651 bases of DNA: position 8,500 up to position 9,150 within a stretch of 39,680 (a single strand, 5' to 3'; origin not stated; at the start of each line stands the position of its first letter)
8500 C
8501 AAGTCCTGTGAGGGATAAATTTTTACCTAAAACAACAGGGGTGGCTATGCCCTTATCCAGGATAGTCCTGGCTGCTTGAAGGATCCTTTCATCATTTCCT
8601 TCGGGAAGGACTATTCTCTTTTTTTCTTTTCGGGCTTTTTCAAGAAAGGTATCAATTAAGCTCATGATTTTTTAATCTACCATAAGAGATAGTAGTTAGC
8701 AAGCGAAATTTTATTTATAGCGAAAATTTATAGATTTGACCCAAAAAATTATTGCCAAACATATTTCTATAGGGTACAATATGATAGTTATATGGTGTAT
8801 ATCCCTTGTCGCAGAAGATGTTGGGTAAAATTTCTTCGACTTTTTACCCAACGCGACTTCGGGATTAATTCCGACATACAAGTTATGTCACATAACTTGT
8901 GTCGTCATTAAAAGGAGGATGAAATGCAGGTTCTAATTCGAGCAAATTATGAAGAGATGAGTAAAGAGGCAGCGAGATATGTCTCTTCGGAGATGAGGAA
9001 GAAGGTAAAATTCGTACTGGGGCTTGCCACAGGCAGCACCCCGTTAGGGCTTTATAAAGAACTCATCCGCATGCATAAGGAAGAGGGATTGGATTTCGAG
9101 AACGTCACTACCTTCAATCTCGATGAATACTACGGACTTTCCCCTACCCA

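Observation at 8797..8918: Candidate novel cis-regulatory RNA (copy 1): conserved two-hairpin leader with covariation, upstream of nagB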

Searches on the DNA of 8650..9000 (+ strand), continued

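Call 90: search_with_rna_model(model_id=R2, sources=[L161], max_evalue=1)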
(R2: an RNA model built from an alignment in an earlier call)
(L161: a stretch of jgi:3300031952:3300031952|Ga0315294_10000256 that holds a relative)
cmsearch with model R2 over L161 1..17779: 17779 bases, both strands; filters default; matches with E-value up to 1: 6.
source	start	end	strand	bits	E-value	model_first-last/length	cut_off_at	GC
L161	11832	11894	+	70.1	1.5e-13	1-57/57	no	0.37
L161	859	925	+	53.3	8.5e-10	1-57/57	no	0.34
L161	764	819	-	42.1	2.7e-07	1-57/57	no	0.32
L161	11713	11791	-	36.5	4.6e-06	1-57/57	no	0.51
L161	7974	8040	+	34.9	1e-05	1-57/57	no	0.42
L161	11841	11893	-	19.5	0.029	1-57/57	no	0.38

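Call 95: search_with_rna_model(model_id=R2, sources=[L031, L032, L033, L034, L035, L036, L037, L038, L039, L040, L041, L042, L043, L044, L045, L046, L047, L048, L049, L050, L051, L052, L053, L054, L055, L056, L057, L058, L059, L060, L061, L062, L063, L064, L065, L066, L067, L068, L069, L070, L071, L072, L073, L074, L075, L076, L077, L078, L079, L080, L081, L082, L083, L084, L085, L086, L087, L088, L089, L090, L091, L092, L093, L094, L095, L096, L097, L098, L099, L100, L101, L102, L103, L104, L105, L106, L107, L108, L109, L110], max_evalue=1)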
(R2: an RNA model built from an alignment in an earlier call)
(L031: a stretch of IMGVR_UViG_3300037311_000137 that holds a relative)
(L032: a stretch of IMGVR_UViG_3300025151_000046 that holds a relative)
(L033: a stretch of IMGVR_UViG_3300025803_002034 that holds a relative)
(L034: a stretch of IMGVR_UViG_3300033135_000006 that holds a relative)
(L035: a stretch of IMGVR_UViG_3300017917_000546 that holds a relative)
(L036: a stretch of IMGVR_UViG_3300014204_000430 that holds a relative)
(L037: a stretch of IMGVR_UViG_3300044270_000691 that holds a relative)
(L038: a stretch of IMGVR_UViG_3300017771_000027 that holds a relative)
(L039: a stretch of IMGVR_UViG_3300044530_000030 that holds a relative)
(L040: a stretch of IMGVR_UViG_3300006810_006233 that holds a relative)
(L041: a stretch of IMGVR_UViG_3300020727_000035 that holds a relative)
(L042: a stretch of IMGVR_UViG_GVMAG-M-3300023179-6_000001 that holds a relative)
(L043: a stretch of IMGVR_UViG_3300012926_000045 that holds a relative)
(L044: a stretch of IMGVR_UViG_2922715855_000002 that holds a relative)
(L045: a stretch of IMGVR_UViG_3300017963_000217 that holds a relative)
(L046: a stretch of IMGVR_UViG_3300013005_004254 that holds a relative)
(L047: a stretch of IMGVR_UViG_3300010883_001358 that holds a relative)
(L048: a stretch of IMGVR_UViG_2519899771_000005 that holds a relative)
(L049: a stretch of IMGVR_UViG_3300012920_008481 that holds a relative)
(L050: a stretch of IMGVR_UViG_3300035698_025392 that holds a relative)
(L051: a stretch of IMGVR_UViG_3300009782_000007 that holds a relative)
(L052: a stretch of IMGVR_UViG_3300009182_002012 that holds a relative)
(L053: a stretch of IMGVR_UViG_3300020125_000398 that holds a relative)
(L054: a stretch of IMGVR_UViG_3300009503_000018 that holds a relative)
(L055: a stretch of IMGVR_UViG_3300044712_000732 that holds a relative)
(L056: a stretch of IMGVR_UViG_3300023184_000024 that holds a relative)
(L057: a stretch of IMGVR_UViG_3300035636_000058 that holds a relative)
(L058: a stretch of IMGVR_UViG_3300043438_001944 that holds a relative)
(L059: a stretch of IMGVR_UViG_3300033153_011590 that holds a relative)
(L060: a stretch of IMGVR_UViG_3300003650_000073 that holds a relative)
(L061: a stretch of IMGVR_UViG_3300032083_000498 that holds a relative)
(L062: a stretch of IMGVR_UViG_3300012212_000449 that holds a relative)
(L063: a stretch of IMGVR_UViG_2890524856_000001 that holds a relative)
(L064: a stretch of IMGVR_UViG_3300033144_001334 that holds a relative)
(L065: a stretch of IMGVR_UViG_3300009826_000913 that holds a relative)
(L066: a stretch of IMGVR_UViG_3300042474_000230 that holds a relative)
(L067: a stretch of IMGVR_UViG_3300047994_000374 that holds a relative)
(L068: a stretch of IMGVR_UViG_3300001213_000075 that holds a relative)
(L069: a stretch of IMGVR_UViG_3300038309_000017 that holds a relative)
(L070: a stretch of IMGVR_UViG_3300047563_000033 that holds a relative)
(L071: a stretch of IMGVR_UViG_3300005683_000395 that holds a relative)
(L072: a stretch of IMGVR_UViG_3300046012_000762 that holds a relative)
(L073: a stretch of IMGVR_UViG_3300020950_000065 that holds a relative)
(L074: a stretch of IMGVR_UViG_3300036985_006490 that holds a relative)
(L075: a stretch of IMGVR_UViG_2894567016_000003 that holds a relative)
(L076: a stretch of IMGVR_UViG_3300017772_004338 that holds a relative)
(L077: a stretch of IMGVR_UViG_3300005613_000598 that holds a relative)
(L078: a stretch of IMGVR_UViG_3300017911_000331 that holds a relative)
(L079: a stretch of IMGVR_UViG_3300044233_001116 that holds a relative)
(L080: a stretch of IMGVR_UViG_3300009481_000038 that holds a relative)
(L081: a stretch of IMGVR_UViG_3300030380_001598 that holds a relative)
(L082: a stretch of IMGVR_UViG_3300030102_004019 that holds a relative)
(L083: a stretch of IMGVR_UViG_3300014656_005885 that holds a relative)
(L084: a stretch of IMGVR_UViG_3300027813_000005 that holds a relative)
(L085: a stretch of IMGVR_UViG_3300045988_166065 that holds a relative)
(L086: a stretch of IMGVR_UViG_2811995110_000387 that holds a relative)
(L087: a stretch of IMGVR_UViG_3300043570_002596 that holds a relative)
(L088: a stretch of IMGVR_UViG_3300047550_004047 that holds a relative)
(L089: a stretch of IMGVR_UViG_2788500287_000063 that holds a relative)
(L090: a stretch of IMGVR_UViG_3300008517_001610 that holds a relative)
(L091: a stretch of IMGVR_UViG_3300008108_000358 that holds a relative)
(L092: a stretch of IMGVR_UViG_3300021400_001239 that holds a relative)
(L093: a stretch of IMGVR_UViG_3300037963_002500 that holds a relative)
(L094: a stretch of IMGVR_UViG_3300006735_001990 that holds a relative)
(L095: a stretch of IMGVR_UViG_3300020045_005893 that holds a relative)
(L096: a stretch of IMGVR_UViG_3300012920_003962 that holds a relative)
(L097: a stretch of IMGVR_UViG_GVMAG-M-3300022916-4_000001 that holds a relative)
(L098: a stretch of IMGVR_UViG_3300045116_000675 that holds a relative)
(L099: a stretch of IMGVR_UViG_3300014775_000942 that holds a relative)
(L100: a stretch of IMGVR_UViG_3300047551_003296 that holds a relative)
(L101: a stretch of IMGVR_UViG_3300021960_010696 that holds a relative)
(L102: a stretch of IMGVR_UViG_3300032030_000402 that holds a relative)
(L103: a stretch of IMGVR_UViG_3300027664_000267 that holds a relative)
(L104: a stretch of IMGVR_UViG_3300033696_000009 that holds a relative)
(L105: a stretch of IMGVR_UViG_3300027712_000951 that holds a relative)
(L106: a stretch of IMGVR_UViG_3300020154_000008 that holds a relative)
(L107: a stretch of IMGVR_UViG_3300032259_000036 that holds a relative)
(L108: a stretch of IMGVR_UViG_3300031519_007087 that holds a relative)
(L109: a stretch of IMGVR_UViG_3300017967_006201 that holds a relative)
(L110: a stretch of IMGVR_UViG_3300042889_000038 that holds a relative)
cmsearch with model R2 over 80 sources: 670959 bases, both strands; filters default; matches with E-value up to 1: 0.
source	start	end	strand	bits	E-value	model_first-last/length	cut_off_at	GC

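Call 98: search_dna_similar(query=window:8797-8918:+, collection=plasmids, mode=distant, max_evalue=0.01, max_rows=5)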
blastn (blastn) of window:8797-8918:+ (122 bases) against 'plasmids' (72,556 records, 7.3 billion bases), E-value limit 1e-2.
No match.

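Call 99: search_dna_similar(query=window:8797-8918:+, collection=phages, mode=distant, max_evalue=0.01, max_rows=5)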
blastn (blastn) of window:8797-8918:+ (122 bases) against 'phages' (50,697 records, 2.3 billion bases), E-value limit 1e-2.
No match.
